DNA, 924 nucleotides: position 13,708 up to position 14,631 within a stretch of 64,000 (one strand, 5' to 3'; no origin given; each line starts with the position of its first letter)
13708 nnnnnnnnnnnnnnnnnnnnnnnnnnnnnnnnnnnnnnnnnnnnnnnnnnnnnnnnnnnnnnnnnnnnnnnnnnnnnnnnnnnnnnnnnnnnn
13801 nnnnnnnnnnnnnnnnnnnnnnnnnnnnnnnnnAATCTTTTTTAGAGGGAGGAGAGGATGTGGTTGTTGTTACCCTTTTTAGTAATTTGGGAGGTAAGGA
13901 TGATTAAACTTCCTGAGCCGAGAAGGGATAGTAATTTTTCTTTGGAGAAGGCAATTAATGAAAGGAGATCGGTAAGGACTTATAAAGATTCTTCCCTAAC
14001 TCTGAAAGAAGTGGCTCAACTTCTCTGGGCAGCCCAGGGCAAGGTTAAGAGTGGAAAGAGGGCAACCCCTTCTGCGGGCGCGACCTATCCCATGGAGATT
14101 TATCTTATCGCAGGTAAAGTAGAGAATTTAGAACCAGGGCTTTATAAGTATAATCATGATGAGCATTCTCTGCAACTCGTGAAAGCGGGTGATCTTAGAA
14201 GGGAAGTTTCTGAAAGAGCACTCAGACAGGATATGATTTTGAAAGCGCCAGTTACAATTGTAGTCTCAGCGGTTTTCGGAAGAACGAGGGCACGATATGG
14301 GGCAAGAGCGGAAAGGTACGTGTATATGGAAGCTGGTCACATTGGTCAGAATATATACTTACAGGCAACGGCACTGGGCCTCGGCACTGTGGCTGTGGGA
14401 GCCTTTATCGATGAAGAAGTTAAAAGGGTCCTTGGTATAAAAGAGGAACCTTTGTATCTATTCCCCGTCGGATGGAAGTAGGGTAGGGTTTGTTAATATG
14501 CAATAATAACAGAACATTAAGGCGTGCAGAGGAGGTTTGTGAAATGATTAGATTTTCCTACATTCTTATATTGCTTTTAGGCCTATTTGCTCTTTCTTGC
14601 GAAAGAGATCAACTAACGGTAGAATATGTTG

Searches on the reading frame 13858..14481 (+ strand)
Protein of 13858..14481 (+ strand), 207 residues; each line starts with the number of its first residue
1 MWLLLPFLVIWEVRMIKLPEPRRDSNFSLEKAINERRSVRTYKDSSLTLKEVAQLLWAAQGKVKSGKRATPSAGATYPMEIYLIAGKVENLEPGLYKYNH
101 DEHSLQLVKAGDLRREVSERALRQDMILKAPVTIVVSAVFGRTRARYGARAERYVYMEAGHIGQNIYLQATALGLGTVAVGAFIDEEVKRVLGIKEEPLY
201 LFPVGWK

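Call 5: search_protein_families(library=ncbifam, proteins=[window:13858-14481:+], max_evalue=0.01)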
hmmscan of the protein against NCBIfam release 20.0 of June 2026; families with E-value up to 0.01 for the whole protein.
window:13858-14481:+ (207 aa): 4 families
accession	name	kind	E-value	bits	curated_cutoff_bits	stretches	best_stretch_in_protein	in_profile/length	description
TIGR03605.1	antibiot_sagB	domain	6.4e-40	136.5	78.4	1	48-206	1-173/173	SagB family peptide dehydrogenase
TIGR04511.1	SagB_rel_DH_2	exception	2.7e-28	99.1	240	1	15-205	163-367/380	putative peptide maturation dehydrogenase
TIGR02476.1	BluB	equivalog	7.7e-07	28.7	150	1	28-197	8-168/205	5,6-dimethylbenzimidazole synthase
NF008033.1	PRK10765.1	equivalog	9.5e-05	21.9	223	0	157-202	106-153/240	oxygen-insensitive NADPH nitroreductase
